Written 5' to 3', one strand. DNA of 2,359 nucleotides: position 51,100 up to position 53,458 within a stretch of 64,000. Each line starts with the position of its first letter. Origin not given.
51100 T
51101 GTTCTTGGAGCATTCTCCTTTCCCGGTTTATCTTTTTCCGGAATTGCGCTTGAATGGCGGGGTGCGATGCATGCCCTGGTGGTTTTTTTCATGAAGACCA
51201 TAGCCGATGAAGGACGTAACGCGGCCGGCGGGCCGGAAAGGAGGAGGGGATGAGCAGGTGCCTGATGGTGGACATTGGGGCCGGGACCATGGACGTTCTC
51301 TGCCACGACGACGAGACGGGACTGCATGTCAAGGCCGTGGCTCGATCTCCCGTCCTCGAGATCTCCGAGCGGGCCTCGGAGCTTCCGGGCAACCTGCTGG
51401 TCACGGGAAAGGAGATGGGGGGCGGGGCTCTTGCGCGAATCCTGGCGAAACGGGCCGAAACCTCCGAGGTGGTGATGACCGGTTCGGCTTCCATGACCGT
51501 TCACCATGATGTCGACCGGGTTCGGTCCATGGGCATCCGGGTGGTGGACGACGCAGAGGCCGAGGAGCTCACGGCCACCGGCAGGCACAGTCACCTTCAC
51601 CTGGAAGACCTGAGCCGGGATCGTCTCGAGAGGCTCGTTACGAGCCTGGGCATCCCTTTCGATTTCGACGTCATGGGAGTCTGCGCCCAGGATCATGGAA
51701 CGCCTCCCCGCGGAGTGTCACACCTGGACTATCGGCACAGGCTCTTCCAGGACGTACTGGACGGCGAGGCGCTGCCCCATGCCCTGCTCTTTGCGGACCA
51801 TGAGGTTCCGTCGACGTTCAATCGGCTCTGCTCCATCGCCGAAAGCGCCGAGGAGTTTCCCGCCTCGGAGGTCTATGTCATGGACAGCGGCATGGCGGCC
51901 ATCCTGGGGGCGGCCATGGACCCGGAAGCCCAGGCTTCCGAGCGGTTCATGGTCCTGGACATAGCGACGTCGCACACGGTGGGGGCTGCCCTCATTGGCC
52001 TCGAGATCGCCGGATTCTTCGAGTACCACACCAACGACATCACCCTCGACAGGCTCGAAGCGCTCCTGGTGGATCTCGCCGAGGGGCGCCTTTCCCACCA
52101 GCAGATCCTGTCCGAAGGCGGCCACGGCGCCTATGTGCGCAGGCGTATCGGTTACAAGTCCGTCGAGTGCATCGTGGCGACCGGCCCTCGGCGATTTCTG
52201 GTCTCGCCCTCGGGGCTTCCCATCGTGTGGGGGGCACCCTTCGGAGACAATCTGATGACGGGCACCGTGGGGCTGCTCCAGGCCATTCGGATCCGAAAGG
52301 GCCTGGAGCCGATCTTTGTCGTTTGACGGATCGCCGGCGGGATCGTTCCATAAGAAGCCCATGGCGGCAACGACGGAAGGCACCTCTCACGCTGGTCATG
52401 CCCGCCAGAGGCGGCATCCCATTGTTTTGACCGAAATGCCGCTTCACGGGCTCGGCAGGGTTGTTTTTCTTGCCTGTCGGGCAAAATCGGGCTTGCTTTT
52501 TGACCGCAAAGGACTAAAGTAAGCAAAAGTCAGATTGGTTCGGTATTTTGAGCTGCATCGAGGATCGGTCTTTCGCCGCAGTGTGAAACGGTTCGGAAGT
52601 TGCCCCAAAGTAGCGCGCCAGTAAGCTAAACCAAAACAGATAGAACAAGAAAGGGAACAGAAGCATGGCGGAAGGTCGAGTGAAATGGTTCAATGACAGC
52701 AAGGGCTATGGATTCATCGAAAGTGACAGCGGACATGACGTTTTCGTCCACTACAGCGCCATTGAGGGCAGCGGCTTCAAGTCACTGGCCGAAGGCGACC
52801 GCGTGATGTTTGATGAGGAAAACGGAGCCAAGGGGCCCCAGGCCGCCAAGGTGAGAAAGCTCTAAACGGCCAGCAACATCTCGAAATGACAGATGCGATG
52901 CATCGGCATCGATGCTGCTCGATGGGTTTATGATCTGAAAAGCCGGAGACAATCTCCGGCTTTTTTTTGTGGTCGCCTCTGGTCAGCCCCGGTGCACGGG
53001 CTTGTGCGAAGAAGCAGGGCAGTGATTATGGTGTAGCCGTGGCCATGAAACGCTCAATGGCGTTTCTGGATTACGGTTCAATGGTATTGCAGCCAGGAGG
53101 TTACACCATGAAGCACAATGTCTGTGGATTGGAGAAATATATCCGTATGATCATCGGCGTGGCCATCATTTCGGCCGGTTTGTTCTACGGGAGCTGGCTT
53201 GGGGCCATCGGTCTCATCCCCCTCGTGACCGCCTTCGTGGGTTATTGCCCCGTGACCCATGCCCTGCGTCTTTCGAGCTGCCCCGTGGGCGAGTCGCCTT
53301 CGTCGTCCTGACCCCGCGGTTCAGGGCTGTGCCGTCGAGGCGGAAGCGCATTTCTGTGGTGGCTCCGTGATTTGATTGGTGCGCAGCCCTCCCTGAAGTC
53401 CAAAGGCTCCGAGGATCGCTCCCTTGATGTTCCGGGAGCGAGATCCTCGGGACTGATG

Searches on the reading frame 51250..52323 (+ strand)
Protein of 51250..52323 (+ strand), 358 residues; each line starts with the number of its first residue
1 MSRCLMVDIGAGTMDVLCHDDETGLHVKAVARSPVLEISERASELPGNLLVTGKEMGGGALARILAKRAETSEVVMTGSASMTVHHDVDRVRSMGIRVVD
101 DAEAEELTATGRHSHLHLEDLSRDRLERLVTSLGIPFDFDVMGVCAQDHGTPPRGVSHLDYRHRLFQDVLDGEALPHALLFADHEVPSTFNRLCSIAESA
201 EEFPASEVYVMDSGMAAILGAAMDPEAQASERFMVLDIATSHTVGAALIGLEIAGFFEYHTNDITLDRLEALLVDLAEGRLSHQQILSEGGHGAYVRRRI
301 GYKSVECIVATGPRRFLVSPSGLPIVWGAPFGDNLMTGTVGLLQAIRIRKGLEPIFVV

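Call 29: search_protein_families(library=pfam, proteins=[window:51250-52323:+], max_evalue=0.00001)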
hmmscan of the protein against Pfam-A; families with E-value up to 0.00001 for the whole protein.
window:51250-52323:+ (358 aa): 1 family
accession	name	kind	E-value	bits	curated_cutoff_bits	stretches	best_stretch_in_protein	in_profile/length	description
PF08735.15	DUF1786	-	1.1e-64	218.6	25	1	56-315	1-250/252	Putative pyruvate format-lyase activating enzyme (DUF1786)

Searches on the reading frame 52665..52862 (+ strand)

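Call 29: search_protein_families(library=pfam, proteins=[window:52665-52862:+], max_evalue=0.00001)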
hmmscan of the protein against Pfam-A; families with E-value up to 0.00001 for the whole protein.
window:52665-52862:+ (66 aa): 1 family
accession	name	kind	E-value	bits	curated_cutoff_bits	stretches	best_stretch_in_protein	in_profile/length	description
PF00313.28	CSD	-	1.6e-28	98.8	27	1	3-65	2-65/66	'Cold-shock' DNA-binding domain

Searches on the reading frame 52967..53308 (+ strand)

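Call 29: search_protein_families(library=pfam, proteins=[window:52967-53308:+], max_evalue=0.00001)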
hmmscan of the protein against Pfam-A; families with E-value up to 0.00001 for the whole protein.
window:52967-53308:+ (114 aa): 1 family
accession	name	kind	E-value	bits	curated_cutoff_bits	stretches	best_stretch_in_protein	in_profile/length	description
PF11127.14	YgaP-like_TM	-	1.9e-16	60.4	25.3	1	48-106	1-64/66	Inner membrane protein YgaP-like, transmembrane domain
